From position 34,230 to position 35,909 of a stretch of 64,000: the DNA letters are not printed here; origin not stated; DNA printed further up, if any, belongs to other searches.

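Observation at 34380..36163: Cyc2-like outer-membrane cytochrome-porin plus periplasmic cytochrome c, directly downstream of the bc fusion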

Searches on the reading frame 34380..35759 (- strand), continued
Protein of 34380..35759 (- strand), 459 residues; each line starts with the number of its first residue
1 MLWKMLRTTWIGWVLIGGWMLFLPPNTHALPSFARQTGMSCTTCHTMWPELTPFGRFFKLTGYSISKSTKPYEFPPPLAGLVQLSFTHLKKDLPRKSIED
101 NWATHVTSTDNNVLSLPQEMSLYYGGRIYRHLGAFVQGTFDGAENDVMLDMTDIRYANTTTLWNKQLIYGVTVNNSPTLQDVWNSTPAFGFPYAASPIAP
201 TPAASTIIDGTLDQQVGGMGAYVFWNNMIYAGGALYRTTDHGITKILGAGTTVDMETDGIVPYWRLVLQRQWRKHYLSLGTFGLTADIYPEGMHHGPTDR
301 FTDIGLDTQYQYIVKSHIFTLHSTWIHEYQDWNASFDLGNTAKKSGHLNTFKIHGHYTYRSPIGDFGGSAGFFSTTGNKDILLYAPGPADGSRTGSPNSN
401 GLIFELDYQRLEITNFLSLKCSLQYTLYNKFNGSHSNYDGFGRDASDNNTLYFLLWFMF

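Call 48: predict_structure(alignment_id=A2)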
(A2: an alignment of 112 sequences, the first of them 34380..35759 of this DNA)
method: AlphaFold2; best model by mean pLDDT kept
length: 459 residues; sequences in the alignment: 112
mean_pLDDT: 93.7   pTM: 0.88
mean pLDDT of the five models: 93.7, 93.5, 93.2, 92.6, 92.5
residues with pLDDT >= 90: 392; 70-90: 53; 50-70: 7; < 50: 7
segments of 3 or more residues with pLDDT < 50: 24-30
pLDDT, mean of each block of 10 residues (from residue 1): 84 89 48 81 87 96 95 90 97 89 70 93 95 97 94 98 98 98 93 94 97 97 98 98 96 97 98 98 98 96 99 97 99 98 98 98 96 98 97 98 97 87 98 98 98 96
secondary structure, 60 per line:
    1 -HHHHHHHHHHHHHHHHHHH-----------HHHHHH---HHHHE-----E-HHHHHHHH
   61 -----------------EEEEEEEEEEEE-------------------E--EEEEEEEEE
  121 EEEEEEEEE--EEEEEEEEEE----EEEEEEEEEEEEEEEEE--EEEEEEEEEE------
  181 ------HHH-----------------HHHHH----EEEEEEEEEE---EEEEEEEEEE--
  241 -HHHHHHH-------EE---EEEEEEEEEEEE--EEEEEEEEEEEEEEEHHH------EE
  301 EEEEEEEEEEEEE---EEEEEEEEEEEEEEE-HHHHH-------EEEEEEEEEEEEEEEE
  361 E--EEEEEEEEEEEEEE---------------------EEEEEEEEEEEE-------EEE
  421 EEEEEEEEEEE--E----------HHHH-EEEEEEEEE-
elements in order: H2-20 H32-37 H41-44 H53-60 E78-89 E112-129 E132-141 E146-162 E165-174 H207-211 E216-225 E229-238 H242-248 E261-272 E275-289 E299-313 E317-331 H333-337 E345-361 E364-377 E399-410 E418-431 H445-448 E450-458

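Call 52: fold_search(model_id=the predicted structure, library=pdb)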
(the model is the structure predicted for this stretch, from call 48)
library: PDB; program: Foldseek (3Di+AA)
matches with E <= 10: 852; with E <= 0.001: 185
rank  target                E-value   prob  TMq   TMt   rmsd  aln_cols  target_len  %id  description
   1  5mdq_A                3.2e-08  1.00  0.40  0.49  10.3       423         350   10  Crystal structure of outer membrane expressed Chitoporin VhChip from Vibrio harveyi (released 2017-12-20)
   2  5mdo_A                4.4e-08  1.00  0.43  0.54   7.7       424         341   10  Crystal structure of in vitro folded Chitoporin VhChip from Vibrio harveyi (crystal form I) (released 2017-12-20)
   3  8jto                  7.5e-08  1.00  0.42  0.54  10.2       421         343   11  Outer membrane porin of Burkholderia pseudomallei (BpsOmp38) in complex with ceftazidime (released 2024-06-26)
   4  2o4v_A                7.9e-08  1.00  0.47  0.52   7.6       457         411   11  An arginine ladder in OprP mediates phosphate specific transfer across the outer membrane (released 2006-12-26)
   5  4d65_A                1.2e-07  1.00  0.44  0.56   7.4       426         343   12  Structure of porin Omp-Pst2 from P. stuartii; the asymmetric unit contains a dimer of trimers. (released 2016-03-09)
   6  8wv0_A                1.6e-07  1.00  0.38  0.50  10.6       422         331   11  Outer membrane porin of Burkholderia pseudomallei (BpsOmp38) (released 2024-10-30)
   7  7eqm_A                2.0e-07  1.00  0.44  0.57   7.2       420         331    9  Apo Truncated VhChiP (Delta 1-19) (released 2022-08-10)
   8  4y25                  2.9e-07  1.00  0.34  0.49   9.6       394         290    9  Bacterial polysaccharide outer membrane secretin (released 2016-03-16)
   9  2fgq                  3.0e-07  1.00  0.46  0.60   6.7       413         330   11  High resolution X-ray structure of Omp32 in complex with malate (released 2006-01-31)
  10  6ehd                  3.8e-07  1.00  0.41  0.55   8.7       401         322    7  OmpT (in-vitro folded), an outer membrane protein of Vibrio cholerae (released 2018-04-25)
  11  8wv0_B                4.7e-07  1.00  0.37  0.49  10.5       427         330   10  Outer membrane porin of Burkholderia pseudomallei (BpsOmp38) (released 2024-10-30)
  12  4azl_B                1.0e-06  1.00  0.37  0.39  11.4       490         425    8  In meso structure of alginate transporter, AlgE, from Pseudomoas aeruginosa, PAO1, crystal form 2. (released 2013-07-03)
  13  1e54_A                1.2e-06  1.00  0.45  0.59   7.2       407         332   10  Anion-selective porin from Comamonas acidovorans (released 2001-07-12)
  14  6eus_A                1.2e-06  1.00  0.44  0.56   9.2       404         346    9  Crystal structure of the outer membrane channel DcaP of Acinetobacter baumannii (released 2018-11-14)
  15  3a2s_X                1.4e-06  1.00  0.39  0.49  10.9       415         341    9  Crystal Structure of outer membrane protein PorB from Neisseria meningitidis in complex with sucrose (released 2010-04-07)
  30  4rjw                  7.9e-06  1.00  0.47  0.50   7.9       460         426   13  Crystal structure of Pseudomonas aeruginosa OprO (released 2015-10-21)
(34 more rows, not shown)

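Call 57: list_cluster_members(proteins=[P0140, P0143, P0144, P0166, P0167, P0169, P0190, P0204, P0211, P0247])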
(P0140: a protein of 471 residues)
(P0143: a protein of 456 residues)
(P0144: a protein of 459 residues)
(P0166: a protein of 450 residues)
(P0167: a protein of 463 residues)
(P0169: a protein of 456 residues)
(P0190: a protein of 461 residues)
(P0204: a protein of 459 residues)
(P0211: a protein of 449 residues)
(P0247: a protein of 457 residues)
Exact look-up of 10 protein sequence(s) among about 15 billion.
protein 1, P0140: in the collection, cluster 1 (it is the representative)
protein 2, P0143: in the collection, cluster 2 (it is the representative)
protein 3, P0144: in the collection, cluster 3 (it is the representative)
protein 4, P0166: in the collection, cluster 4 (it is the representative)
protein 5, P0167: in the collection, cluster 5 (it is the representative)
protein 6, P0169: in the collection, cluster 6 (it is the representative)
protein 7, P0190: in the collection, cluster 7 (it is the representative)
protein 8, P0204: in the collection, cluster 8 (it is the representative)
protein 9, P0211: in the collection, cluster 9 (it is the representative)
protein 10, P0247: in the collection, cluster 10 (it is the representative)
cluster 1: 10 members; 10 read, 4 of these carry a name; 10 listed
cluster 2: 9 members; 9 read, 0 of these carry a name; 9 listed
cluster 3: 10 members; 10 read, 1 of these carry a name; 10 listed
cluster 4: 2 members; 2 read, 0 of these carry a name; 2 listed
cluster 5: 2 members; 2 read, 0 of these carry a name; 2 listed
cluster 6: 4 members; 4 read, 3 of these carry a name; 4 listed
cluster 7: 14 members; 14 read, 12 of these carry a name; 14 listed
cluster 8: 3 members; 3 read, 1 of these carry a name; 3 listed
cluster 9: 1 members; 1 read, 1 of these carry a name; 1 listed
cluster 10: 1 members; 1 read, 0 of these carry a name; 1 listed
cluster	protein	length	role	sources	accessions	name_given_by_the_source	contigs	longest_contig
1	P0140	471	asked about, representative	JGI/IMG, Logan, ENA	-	-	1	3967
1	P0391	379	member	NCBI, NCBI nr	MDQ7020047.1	MAG: hypothetical protein Q9M33_12905 [Robiginitomaculum sp.] | hypothetical protein [Robiginitomaculum sp.]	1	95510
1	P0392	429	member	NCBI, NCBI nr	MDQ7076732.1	MAG: hypothetical protein Q9M45_02640 [Robiginitomaculum sp.] | hypothetical protein [Robiginitomaculum sp.]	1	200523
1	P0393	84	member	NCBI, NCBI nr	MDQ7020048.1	MAG: hypothetical protein Q9M33_12910 [Robiginitomaculum sp.] | hypothetical protein [Robiginitomaculum sp.]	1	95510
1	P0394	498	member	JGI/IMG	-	hypothetical protein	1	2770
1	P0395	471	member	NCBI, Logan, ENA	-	-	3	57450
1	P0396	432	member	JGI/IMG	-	-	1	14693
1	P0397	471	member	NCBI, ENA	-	-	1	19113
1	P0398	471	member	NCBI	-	-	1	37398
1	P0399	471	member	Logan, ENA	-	-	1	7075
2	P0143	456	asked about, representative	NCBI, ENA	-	-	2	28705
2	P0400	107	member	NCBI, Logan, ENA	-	-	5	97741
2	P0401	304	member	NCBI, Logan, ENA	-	-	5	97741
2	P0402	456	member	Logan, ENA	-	-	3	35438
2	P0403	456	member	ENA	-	-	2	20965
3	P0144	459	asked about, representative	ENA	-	-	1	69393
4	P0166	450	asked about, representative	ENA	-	-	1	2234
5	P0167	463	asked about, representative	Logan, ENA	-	-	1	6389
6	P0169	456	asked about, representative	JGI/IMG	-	hypothetical protein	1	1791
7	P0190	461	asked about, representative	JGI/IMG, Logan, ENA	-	-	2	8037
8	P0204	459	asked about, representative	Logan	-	-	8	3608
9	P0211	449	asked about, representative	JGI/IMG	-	hypothetical protein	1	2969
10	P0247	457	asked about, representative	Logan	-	-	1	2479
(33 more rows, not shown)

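Call 63: search_dna_similar(query=window:34380-35759:-, collection=plasmids, mode=protein, max_evalue=0.001, max_rows=30, rows=spread)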
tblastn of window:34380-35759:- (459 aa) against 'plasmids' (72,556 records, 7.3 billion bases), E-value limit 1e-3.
Records with a match: 15; places in all: 15; records where one place covers at least 80% of the query: 15.
Best place of each record, by identity: <60% 15.
By first word of the organism name: Ralstonia 6; Caballeronia 2; Acidiphilium 2; Acidithiobacillus 1; Paraburkholderia 1; Methylocystis 1; Polymorphobacter 1; Ideonella 1.
By predicted mobility (MOB-suite, as given by PLSDB): non-mobilizable 10; mobilizable 4; conjugative 1.
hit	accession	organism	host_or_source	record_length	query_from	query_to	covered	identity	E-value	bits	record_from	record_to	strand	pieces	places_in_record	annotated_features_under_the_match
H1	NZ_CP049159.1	Caballeronia sp. SBC1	whole organism,soil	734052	18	459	96%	45.4%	4e-96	324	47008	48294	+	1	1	cytochrome C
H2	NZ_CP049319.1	Caballeronia sp. SBC2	whole organism,soil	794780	18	459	96%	45.4%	4e-96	324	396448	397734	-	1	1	cytochrome C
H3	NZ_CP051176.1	Ralstonia solanacearum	Whole organism,tomato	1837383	29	459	94%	46.4%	1e-100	337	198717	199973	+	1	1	none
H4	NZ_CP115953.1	Ralstonia solanacearum CFBP2957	Solanum lycopersicum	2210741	29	459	94%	46.4%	1e-100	337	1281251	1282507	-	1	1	none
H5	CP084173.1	Acidithiobacillus ferrooxidans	cell culture,River sediment polluted by ...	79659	36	459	92%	37.7%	1e-70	250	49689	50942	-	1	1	hypothetical protein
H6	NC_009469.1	Acidiphilium cryptum JF-5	-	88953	36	459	92%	37.7%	1e-70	250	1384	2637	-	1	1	hypothetical protein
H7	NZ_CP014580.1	Paraburkholderia phytofirmans OLGA172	-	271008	5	456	98%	35.3%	5e-63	228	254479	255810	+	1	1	cytochrome C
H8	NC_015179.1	Acidiphilium multivorum AIU301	-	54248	36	459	92%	36.9%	2e-58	253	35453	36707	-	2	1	hypothetical protein (x2)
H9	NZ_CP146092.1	Ralstonia sp. RRA.1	-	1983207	25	459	95%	34.8%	2e-57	212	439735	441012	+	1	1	none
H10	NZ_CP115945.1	Ralstonia syzygii R24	Syzygium aromaticum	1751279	7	459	99%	33.0%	6e-57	210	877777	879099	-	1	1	none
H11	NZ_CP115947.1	Ralstonia solanacearum MolK2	Musa sp.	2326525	25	459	95%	34.1%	2e-54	203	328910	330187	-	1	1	record has no annotation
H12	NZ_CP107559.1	Methylocystis sp. MJC1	whole organism,Alpine Peat Bogs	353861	29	459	94%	34.5%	2e-66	238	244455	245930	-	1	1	hypothetical protein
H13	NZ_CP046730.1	Ralstonia syzygii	tobacco,cell culture,leaf veins ...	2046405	19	459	96%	33.2%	2e-56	209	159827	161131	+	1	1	none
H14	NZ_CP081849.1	Polymorphobacter megasporae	Megaspora,lichen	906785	29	459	94%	33.0%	2e-53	200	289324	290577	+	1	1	hypothetical protein | c-type cytochrome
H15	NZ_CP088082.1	Ideonella dechloratans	Cell culture,Activated sludge, ...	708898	12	459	98%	28.5%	4e-46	179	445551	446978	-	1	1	cytochrome C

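Call 64: get_annotated_region(hit=H6, flank=5000)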
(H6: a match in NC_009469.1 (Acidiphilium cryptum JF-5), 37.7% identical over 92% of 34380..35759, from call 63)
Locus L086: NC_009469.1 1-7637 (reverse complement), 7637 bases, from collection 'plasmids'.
description: Acidiphilium cryptum JF-5 plasmid pACRY03, complete sequence
organism: Acidiphilium cryptum JF-5 (NCBI taxid 349163)
taxonomy: Bacteria; Pseudomonadota; Alphaproteobacteria; Rhodospirillales; Acetobacteraceae; Acidiphilium; Acidiphilium cryptum; Acidiphilium cryptum JF-5
host: -; source: -; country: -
typing (MOB-suite, as given by PLSDB): conjugative; replicon rep_cluster_296; relaxase MOBF; mating-pair formation MPF_T
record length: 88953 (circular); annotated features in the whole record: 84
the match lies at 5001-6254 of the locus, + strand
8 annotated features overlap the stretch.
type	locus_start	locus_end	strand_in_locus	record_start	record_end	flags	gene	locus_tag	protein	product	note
CDS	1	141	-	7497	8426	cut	pdxS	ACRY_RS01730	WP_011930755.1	pyridoxal 5'-phosphate synthase lyase subunit PdxS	GO:0042823 - pyridoxal phosphate biosynthetic process [Evidence IEA]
CDS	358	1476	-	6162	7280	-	-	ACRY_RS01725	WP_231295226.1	Rid family hydrolase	-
CDS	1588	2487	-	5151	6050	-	-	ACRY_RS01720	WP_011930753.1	U32 family peptidase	GO:0006744 - ubiquinone biosynthetic process [Evidence IEA]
CDS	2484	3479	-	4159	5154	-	-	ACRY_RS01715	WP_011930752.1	peptidase U32 family protein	-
CDS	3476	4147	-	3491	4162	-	-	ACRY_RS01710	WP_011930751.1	SCP2 sterol-binding domain-containing protein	-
CDS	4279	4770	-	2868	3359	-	-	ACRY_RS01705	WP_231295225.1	transposase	GO:0006313 - DNA transposition [Evidence IEA]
CDS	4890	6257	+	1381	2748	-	-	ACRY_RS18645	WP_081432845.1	hypothetical protein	-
CDS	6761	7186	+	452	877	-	-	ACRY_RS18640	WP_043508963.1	c-type cytochrome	-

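Call 65: get_annotated_region(hit=H1, flank=5000)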
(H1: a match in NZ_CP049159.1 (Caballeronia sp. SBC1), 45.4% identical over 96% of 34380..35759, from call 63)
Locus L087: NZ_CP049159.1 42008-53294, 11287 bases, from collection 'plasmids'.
description: Caballeronia sp. SBC1 plasmid pSBC1_3, complete sequence
organism: Caballeronia sp. SBC1 (NCBI taxid 2705548)
taxonomy: Bacteria; Pseudomonadota; Betaproteobacteria; Burkholderiales; Burkholderiaceae; Caballeronia; Caballeronia sp. SBC1
host: -; source: whole organism,soil; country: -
typing (MOB-suite, as given by PLSDB): non-mobilizable
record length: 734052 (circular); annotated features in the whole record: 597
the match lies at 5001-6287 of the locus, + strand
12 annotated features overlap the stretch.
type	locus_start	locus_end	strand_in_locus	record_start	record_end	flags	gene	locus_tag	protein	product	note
CDS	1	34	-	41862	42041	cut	-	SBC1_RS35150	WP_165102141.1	hypothetical protein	-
CDS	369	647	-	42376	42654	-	-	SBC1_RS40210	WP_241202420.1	hypothetical protein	-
CDS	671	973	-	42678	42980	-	-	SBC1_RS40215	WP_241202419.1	RES domain-containing protein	-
CDS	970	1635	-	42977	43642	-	-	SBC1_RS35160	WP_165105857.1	hypothetical protein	-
CDS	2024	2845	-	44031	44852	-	-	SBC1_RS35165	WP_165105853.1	DNA-binding protein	-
CDS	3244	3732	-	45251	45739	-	-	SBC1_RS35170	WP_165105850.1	pyridoxamine 5'-phosphate oxidase family protein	-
CDS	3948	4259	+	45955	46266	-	-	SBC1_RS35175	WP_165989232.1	high-potential iron-sulfur protein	-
CDS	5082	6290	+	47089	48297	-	-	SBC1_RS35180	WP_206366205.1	cytochrome C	-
CDS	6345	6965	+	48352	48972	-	-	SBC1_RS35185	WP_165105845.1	c-type cytochrome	-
CDS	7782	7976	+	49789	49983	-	-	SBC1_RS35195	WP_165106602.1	hypothetical protein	-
CDS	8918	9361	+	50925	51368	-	-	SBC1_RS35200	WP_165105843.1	ester cyclase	GO:0030638 - polyketide metabolic process [Evidence IEA]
CDS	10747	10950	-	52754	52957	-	-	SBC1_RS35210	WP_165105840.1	cold shock domain-containing protein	-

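Call 68: find_homologous_proteins(query=L086:4890-6257:+, max_evalue=0.001)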
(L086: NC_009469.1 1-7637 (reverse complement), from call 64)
Query L086:4890-6257:+ (455 aa): 1236 proteins with E <= 0.001 among 8000 candidates; the best 120 are listed.
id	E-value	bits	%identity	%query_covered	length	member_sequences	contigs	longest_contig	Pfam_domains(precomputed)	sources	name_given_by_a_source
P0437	1.5e-278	942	88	98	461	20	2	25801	-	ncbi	-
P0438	8.7e-237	805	76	97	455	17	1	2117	-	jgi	jgi:hypothetical protein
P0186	9.6e-226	768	73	98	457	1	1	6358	-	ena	-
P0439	1.1e-223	762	74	95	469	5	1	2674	-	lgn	-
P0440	8.0e-221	752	69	97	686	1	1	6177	-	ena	-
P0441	1.6e-218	745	72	96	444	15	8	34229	-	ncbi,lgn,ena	-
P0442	1.7e-218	744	71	97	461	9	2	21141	-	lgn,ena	-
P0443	4.5e-213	727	65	100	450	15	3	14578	-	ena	-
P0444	1.4e-212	725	67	99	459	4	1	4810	-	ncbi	-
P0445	1.4e-210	718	71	97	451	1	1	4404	-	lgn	-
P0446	1.4e-209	715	68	100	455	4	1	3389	-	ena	-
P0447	1.1e-207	709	68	92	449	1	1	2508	-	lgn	-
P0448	1.4e-204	699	67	98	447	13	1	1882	-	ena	-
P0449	1.8e-203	695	63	100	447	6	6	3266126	-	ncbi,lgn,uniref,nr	ncbi:MAG TPA: hypothetical protein PLV07_01500 [Acidiphilium sp.]|uniref:hypothetical protein n=1 Ta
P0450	2.9e-200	684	66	96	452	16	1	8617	-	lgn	-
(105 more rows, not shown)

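Call 69: get_annotated_region(hit=H3, flank=3000)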
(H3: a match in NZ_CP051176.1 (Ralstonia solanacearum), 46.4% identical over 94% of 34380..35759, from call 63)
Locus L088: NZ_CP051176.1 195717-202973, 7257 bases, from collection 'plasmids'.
description: Ralstonia solanacearum strain Rs5 plasmid pUW576mp, complete sequence
organism: Ralstonia solanacearum (NCBI taxid 305)
taxonomy: Bacteria; Pseudomonadota; Betaproteobacteria; Burkholderiales; Burkholderiaceae; Ralstonia; Ralstonia solanacearum
host: -; source: Whole organism,tomato; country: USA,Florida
typing (MOB-suite, as given by PLSDB): mobilizable; relaxase MOBP,MOBP
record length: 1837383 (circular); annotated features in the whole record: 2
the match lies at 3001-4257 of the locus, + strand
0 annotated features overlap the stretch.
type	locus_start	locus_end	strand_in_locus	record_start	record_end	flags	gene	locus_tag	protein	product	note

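Call 70: get_annotated_region(hit=H5, flank=4000)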
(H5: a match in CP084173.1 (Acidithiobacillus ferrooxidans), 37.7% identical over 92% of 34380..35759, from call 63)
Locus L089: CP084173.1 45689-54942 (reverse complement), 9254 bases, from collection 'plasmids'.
description: Acidithiobacillus ferrooxidans strain YQ-N3 plasmid unnamed1, complete sequence
organism: Acidithiobacillus ferrooxidans (NCBI taxid 920)
taxonomy: Bacteria; Pseudomonadota; Acidithiobacillia; Acidithiobacillales; Acidithiobacillaceae; Acidithiobacillus; Acidithiobacillus ferrooxidans
host: -; source: cell culture,River sediment polluted by acid mine drainage; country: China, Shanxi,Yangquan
typing (MOB-suite, as given by PLSDB): non-mobilizable; replicon rep_cluster_296; mating-pair formation MPF_T
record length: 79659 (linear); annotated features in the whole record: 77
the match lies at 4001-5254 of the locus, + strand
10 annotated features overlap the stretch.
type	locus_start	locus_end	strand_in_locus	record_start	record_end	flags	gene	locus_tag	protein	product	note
CDS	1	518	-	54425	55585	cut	-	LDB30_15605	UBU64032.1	hypothetical protein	-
CDS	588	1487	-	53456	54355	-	-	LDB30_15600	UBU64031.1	U32 family peptidase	-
CDS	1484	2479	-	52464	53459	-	-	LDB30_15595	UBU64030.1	U32 family peptidase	-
CDS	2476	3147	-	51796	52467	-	-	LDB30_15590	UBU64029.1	SCP2 sterol-binding domain-containing protein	-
CDS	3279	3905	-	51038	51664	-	-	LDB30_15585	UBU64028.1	transposase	-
CDS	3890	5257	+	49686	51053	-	-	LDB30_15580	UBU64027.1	hypothetical protein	-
CDS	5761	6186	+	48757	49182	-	-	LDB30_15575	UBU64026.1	c-type cytochrome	-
CDS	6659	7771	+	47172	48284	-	tcuB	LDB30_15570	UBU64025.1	tricarballylate utilization 4Fe-4S protein TcuB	-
CDS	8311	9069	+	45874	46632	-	-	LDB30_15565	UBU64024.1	hypothetical protein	-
CDS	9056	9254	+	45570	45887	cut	-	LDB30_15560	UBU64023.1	hypothetical protein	-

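Call 85: search_protein_families(library=pfam, alignment_id=A3, max_evalue=0.1)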
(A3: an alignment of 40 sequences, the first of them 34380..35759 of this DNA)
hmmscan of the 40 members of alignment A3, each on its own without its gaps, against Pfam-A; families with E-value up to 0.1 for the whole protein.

A. member 1, window:34380-35759:- (459 aa): 0 families

B. families by the number of members that match (of 40 scanned): 3 families
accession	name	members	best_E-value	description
PF15527.11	Ntox22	1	0.015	Bacterial toxin 22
PF22366.1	NDH2_C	1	0.075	NDH2 C-terminal domain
PF23518.1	WW_2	1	0.08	WW domain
